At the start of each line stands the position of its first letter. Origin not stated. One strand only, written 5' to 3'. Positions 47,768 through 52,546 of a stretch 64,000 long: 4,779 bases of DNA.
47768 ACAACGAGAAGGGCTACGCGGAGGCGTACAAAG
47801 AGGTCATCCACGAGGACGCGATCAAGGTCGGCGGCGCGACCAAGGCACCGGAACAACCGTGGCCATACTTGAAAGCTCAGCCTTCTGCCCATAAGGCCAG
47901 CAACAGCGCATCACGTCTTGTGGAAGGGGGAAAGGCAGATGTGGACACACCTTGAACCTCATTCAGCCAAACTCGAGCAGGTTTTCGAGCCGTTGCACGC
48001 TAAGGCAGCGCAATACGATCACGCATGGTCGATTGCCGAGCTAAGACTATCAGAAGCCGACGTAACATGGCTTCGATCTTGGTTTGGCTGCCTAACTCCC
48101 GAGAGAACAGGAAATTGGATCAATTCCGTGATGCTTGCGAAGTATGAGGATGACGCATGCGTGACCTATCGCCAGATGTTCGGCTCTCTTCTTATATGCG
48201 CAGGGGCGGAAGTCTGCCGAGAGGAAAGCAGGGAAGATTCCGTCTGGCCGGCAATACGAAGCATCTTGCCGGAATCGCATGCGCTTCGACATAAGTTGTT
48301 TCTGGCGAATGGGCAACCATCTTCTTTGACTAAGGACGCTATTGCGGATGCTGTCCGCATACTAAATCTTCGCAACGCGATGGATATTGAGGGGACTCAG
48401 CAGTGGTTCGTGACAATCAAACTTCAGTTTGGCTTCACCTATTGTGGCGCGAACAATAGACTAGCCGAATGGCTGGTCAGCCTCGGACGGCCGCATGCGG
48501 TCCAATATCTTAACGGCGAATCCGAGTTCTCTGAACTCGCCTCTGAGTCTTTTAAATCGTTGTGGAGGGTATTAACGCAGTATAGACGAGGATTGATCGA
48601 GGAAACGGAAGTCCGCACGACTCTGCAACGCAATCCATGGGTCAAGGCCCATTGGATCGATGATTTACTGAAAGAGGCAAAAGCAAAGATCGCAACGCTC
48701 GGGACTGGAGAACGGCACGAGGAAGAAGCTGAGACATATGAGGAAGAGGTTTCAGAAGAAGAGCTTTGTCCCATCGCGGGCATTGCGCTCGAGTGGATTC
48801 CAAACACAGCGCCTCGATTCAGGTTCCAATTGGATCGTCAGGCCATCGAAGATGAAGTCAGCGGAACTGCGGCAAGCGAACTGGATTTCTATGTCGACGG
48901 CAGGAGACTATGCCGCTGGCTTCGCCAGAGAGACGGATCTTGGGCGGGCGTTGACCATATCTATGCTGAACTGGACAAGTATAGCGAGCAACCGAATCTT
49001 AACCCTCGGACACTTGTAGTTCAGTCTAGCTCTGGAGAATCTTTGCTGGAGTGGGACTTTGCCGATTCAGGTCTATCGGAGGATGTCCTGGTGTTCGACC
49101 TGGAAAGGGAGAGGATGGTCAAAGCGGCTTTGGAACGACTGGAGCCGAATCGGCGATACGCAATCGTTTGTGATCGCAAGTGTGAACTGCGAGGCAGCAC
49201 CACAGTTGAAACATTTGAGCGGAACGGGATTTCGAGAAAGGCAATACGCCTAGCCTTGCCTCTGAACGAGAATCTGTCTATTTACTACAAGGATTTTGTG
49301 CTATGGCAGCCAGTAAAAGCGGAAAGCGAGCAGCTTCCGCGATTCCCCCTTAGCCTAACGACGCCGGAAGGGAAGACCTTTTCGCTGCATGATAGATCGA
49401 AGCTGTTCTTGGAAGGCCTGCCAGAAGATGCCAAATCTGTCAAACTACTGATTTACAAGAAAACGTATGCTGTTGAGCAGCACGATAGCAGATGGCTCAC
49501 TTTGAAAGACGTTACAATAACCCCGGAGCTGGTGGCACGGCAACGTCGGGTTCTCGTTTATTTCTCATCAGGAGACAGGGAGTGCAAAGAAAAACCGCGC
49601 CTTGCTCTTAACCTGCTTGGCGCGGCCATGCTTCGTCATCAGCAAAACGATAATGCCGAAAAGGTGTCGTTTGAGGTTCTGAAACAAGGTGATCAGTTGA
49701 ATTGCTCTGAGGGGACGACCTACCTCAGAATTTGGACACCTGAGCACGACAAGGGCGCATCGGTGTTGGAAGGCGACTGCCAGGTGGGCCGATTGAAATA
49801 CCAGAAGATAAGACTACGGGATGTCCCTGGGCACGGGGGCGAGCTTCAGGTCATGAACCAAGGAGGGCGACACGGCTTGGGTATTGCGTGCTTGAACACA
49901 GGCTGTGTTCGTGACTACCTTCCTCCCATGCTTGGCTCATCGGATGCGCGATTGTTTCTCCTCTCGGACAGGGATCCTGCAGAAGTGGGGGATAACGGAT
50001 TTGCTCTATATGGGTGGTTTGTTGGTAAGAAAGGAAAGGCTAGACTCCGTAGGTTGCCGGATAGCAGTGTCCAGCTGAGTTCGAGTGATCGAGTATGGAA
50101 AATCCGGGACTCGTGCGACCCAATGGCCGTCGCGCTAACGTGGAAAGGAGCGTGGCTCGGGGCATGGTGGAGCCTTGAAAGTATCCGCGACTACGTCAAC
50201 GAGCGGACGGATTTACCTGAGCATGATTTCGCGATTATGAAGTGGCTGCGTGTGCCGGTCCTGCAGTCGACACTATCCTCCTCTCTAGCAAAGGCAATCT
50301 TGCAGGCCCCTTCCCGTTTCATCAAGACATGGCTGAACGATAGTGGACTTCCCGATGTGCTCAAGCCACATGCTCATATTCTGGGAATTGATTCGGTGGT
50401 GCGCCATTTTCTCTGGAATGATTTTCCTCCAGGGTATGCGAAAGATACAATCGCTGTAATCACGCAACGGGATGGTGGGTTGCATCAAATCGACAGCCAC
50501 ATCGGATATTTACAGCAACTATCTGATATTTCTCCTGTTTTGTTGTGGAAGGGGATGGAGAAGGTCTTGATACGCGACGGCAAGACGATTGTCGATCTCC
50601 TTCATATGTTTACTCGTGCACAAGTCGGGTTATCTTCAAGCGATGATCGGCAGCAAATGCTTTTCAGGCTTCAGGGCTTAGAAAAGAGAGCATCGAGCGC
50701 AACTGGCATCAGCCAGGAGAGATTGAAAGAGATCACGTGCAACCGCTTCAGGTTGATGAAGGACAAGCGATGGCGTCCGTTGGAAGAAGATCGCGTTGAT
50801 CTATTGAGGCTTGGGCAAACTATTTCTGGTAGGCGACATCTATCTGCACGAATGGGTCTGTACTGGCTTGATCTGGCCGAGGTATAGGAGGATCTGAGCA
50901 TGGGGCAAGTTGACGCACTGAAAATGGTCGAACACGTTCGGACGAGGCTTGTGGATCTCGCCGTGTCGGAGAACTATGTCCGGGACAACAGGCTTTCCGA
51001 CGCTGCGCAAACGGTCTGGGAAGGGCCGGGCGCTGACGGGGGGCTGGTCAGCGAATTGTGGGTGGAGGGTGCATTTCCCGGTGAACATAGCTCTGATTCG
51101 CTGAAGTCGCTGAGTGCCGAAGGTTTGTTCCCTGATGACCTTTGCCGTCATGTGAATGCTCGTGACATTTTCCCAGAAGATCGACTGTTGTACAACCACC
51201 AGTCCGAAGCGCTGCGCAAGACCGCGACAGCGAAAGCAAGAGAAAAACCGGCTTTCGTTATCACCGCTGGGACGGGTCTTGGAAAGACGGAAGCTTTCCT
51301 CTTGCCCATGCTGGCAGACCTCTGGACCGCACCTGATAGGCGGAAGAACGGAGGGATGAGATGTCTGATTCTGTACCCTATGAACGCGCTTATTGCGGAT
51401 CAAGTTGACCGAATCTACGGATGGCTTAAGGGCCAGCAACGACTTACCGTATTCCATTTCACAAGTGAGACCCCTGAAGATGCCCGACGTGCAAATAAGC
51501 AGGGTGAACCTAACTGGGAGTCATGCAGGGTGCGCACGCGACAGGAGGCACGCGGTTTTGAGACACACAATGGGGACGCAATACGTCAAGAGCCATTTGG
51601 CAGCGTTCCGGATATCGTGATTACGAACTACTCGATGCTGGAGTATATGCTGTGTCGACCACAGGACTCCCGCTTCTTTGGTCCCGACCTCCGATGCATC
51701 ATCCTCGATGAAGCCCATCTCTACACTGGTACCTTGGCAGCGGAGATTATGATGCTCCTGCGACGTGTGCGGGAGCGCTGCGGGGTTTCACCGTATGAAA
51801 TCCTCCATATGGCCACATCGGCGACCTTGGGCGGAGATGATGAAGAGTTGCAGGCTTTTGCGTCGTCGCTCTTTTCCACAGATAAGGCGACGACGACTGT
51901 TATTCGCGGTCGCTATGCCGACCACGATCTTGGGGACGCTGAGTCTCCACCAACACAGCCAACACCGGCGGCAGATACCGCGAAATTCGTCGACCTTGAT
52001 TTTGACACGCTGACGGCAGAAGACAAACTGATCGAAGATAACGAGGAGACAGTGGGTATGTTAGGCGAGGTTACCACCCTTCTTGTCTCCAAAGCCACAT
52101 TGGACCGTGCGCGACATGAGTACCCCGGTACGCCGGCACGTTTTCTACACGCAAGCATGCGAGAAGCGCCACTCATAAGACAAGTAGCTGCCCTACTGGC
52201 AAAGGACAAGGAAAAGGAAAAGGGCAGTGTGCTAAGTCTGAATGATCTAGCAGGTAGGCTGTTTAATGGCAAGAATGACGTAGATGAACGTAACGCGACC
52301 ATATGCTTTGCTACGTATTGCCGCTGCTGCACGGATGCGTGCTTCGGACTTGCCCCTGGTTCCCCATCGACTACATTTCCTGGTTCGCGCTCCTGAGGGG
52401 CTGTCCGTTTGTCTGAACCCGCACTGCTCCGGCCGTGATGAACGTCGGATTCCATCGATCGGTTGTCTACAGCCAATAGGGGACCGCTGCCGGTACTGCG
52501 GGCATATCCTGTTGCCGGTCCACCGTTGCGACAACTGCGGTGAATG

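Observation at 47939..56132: Giant unknown protein plus a roughly 1740-aa DEAD-box/zinc-ribbon/DUF1998 helicase: a Druantia type III-like pair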

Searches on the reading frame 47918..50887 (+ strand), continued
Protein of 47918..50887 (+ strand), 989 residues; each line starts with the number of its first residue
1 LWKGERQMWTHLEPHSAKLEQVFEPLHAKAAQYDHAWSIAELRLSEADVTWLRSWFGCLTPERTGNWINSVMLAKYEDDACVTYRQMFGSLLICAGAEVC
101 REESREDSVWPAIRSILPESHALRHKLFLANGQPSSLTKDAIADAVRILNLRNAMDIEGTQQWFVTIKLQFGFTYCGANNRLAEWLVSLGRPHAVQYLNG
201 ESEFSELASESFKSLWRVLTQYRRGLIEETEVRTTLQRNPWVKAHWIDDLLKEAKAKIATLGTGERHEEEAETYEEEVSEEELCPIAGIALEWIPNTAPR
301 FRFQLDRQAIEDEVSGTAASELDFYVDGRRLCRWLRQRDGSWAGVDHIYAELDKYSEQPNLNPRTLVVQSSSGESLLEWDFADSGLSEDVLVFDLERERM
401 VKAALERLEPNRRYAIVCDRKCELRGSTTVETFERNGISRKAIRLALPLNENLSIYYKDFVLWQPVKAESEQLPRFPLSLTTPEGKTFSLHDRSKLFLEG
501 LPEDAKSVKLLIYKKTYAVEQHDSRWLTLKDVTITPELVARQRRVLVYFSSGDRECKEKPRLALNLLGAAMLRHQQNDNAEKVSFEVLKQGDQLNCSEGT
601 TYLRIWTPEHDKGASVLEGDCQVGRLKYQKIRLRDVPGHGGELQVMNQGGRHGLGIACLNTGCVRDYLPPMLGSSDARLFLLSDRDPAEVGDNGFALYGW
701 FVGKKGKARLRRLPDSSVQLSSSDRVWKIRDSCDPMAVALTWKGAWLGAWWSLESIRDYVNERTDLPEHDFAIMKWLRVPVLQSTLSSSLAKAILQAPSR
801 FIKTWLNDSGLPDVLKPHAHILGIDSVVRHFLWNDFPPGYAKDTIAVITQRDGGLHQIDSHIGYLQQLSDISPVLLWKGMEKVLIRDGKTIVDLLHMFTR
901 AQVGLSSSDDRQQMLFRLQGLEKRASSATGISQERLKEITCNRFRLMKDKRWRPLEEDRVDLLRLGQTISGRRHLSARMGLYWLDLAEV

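Call 74: list_cluster_members(proteins=[P0179, P0128, P0164, P0171, P0203, P0224, P0184, P0134, P0196, P0147])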
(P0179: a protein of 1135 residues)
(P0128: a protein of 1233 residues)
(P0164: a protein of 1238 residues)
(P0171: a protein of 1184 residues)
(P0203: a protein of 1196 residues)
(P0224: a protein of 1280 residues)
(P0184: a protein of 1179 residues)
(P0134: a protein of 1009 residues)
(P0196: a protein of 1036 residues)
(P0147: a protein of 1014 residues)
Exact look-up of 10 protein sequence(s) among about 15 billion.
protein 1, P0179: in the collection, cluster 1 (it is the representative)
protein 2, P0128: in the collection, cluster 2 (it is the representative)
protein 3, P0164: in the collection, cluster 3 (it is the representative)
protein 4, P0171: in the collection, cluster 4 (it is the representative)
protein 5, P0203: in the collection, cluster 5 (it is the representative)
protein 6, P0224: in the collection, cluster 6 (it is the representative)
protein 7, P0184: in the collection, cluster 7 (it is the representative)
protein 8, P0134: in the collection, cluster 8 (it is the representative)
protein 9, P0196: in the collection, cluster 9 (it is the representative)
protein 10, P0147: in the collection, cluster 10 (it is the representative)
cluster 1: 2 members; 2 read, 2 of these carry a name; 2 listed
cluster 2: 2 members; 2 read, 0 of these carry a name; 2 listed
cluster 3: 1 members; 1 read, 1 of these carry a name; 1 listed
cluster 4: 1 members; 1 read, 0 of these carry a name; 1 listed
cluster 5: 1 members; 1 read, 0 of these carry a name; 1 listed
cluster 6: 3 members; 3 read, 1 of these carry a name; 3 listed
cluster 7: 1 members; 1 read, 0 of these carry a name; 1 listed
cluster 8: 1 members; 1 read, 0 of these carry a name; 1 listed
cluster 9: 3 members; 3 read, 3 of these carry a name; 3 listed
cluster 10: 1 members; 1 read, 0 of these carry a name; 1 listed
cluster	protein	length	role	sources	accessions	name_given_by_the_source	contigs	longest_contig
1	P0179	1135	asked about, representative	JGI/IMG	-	hypothetical protein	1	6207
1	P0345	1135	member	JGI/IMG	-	hypothetical protein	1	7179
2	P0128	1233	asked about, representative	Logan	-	-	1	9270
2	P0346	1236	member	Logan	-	-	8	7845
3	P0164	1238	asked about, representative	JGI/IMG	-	hypothetical protein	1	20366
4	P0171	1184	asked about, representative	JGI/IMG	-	-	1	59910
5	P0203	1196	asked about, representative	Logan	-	-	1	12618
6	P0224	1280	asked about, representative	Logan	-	-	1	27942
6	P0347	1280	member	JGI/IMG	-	hypothetical protein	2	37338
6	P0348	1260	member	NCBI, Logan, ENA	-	-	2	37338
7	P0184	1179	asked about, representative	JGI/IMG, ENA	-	-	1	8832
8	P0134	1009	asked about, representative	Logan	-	-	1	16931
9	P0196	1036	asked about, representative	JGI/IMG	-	hypothetical protein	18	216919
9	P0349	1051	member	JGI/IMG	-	hypothetical protein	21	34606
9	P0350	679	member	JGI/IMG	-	hypothetical protein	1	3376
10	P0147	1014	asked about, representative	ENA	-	-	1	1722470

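Call 83: search_solved_structures(query=A1, max_evalue=1)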
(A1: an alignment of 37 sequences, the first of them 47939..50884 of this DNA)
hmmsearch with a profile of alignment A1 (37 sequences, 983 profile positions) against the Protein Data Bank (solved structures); distinct sequences matched with E-value up to 1: 0.

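Call 88: search_dna_similar(query=window:47939-50884:+, collection=plasmids, mode=protein, max_rows=15)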
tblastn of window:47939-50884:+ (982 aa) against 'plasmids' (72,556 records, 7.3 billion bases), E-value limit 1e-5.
No match.

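Call 99: find_homologous_proteins(query=A5, max_evalue=0.00001)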
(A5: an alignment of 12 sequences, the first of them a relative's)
Query A5 (12 sequences) (1135 aa, profile of the alignment): 22 proteins with E <= 0.00001 among 8000 candidates.
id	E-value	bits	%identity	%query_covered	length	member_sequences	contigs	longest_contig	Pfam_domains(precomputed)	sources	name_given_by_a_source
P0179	0.0e+0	1285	100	100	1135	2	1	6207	-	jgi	jgi:hypothetical protein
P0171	0.0e+0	1257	44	98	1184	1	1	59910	-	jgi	-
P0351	0.0e+0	1219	46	100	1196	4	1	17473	-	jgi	jgi:hypothetical protein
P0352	0.0e+0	1195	46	100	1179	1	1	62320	-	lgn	-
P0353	0.0e+0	1181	45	100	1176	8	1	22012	-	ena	-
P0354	0.0e+0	1169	74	100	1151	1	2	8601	-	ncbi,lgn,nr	ncbi:MAG: hypothetical protein L0220_10610 [Acidobacteria bacterium]|nr:hypothetical protein [Acidob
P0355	0.0e+0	1164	48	100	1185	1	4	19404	-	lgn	-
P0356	0.0e+0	1118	71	97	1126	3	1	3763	-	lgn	-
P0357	0.0e+0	1104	33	84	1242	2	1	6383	-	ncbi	-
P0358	0.0e+0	1100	46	100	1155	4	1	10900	-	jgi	jgi:hypothetical protein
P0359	0.0e+0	1093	32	84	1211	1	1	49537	-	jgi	jgi:hypothetical protein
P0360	4.4e-298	1010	40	100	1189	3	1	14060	-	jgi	jgi:hypothetical protein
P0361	1.0e-293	996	42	99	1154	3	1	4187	-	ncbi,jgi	jgi:hypothetical protein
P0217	1.3e-276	939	43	84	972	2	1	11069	-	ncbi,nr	ncbi:MAG TPA: hypothetical protein VJ302_24265 [Blastocatellia bacterium]|nr:hypothetical protein [B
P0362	5.2e-239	815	32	84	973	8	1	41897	-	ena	-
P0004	2.3e-123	431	25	68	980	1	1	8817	-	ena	-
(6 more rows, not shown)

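Call 103: find_encoding_contigs(protein=window:47939-50887:+, flank=3000, max_places=3)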
Protein window:47939-50887:+ (982 aa): 1 contig read that carries it; 1 place shown.
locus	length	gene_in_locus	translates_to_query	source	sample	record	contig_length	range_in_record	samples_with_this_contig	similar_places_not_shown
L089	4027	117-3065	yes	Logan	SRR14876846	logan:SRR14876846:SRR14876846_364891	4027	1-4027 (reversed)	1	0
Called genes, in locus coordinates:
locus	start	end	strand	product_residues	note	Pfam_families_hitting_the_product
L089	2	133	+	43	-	?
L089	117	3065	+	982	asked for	-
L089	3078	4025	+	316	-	?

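Call 104: find_encoding_contigs(protein=P0003, flank=3000, max_places=3)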
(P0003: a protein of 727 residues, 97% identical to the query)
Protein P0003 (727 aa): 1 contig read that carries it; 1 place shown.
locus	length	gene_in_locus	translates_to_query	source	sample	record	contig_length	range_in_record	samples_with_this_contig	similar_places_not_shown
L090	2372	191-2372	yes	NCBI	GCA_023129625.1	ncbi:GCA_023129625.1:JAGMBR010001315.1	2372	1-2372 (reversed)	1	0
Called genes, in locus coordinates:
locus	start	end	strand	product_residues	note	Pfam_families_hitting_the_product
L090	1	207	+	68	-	?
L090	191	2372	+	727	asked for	?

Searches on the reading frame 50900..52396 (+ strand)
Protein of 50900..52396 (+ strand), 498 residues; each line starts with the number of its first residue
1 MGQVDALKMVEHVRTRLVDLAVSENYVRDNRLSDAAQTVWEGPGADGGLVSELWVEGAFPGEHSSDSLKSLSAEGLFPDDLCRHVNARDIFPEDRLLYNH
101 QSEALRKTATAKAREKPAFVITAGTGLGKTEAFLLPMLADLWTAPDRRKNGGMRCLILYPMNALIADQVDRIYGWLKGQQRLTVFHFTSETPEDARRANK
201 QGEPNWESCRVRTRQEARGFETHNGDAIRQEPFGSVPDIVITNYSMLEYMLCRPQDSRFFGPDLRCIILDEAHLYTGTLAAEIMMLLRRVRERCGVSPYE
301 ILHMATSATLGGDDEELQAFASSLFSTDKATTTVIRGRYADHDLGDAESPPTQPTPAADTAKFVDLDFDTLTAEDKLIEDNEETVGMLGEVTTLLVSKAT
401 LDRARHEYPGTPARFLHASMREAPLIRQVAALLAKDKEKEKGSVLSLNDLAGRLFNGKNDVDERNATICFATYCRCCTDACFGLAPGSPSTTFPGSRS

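Call 5: search_protein_families(library=padloc, proteins=[window:50900-52396:+], max_evalue=0.01)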
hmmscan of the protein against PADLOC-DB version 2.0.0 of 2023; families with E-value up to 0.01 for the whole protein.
window:50900-52396:+ (498 aa): 29 families (the best 25 are shown)
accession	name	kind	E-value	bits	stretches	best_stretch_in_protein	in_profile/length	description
PDLC00037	DruE3|DruE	-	2.7e-62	209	1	8-374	8-367/2055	SNF2 family N-terminal domain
PDLC00035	DruE3|DruE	-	2.8e-55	185.7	1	10-351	11-343/1460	SNF2 family N-terminal domain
PDLC00036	DruE3|DruE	-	4.9e-47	157.8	1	51-339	46-317/2023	SNF2 family N-terminal domain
PDLC00013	DruE1|DruE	-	7.4e-47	158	2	228-398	271-443/1776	SNF2 family N-terminal domain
PDLC00015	DruE2|DruE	-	8.9e-42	141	3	234-463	296-495/1887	SNF2 family N-terminal domain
PDLC00051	DruE4|DruE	-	1.6e-40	136.6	3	236-378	284-428/1829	SNF2 family N-terminal domain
PDLC00014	DruE2|DruE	-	1.2e-37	127.1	3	235-467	315-547/1928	SNF2 family N-terminal domain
PDLC02896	DpdJ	-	1.5e-22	77.2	2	94-173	157-237/1487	DpdJ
PDLC03960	SngC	-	4.9e-15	53.3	1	113-338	37-219/720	-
PDLC02503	BrxHI|BrxHII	-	3.5e-10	36.8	2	228-336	113-216/698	BrxHI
PDLC02501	BrxHI|BrxHII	-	8.4e-10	35.4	2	109-175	31-97/925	BrxHI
PDLC02898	DpdJ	-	1e-09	35.7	2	230-310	342-423/506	DpdJ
PDLC00937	Cas3d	-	3.5e-09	34.3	1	111-289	9-171/357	"CRISPR-associated helicase Cas3, subtype CYANO"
PDLC02893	DpdJ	-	5.3e-09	32.6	2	230-310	342-423/876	DpdJ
PDLC02569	DrmA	-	2.3e-08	30.3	1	95-173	398-479/1095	DrmA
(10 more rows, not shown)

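Call 6: search_protein_families(library=pfam, proteins=[window:50900-52396:+], max_evalue=0.01)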
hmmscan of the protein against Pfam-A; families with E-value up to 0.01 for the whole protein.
window:50900-52396:+ (498 aa): 3 families
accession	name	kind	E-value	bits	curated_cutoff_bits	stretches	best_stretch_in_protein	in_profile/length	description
PF00270.35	DEAD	-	1.7e-19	70.6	26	2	103-196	6-89/167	DEAD/DEAH box helicase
PF04851.21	ResIII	-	3.6e-06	27.4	22.5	1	97-277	4-139/164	Type III restriction enzyme, res subunit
PF00176.29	SNF2-rel_dom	-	0.00039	20.1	24.9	1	100-274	1-136/290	SNF2-related domain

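Call 62: search_protein_families(library=ncbifam, proteins=[window:50900-52396:+], max_evalue=0.01)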
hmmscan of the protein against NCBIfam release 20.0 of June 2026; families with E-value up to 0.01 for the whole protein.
window:50900-52396:+ (498 aa): 15 families
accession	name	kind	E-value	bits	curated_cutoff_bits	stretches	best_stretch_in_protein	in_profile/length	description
NF041067.1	DpdJ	equivalog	1.1e-19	69.8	800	2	96-198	149-260/1482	protein DpdJ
TIGR03817.1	DECH_helic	hypoth_equivalog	3.1e-14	52.2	874.1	2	237-317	130-214/742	helicase/secretion neighborhood putative DEAH-box helicase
TIGR04121.1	DEXH_lig_assoc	equivalog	2.1e-12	45.6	850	2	105-204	17-115/804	ligase-associated DNA damage response DEXH box helicase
TIGR03158.1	cas3_cyano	exception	1.3e-08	34.3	69.1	1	111-289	9-171/357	type I-D CRISPR-associated helicase Cas3'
NF008394.0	PRK11192.1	equivalog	3.9e-07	29.3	507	1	104-188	28-110/441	ATP-dependent RNA helicase SrmB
TIGR02621.3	cas3_GSU0051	exception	4.6e-07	29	400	1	100-179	17-93/854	type I-G CRISPR-associated helicase/endonuclease Cas3g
TIGR01587.1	cas3_core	equivalog_domain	1.2e-05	24.6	102.45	1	119-318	2-170/358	CRISPR-associated helicase Cas3'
NF053712.1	repair_DEAH_YoaA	equivalog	0.0021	16.8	680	0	111-139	32-60/630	DNA repair helicase YoaA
NF007882.0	PRK10590.1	equivalog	0.0031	16.5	743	1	118-170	40-92/456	ATP-dependent RNA helicase RhlE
NF053711.1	RNA_heli_RhlE1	exception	0.0032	16.3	750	1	118-170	40-91/434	RNA helicase RhlE1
TIGR01407.1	dinG_rel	hypoth_equivalog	0.0046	15.2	547.7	1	98-139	246-287/889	putative DnaQ family exonuclease/DinG family helicase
NF041063.1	DpdF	equivalog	0.0063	15.1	550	0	101-198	145-234/813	protein DpdF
NF005981.0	PRK08074.1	equivalog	0.0066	14.4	789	0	101-137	262-297/931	ATP-dependent DNA helicase DinG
NF053636.1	DDHlcsCsdAPsy1082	equivalog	0.0075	14.8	890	0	117-170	41-91/512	DEAD/DEAH box helicase CsdA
NF002340.1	PRK01297.1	equivalog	0.0091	14.8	564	0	122-166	44-90/372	ATP-dependent RNA helicase RhlB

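Call 105: find_encoding_contigs(protein=window:50900-52396:+, flank=4000, max_places=5)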
Protein window:50900-52396:+ (498 aa): no gene with exactly this product is on record in the collection.
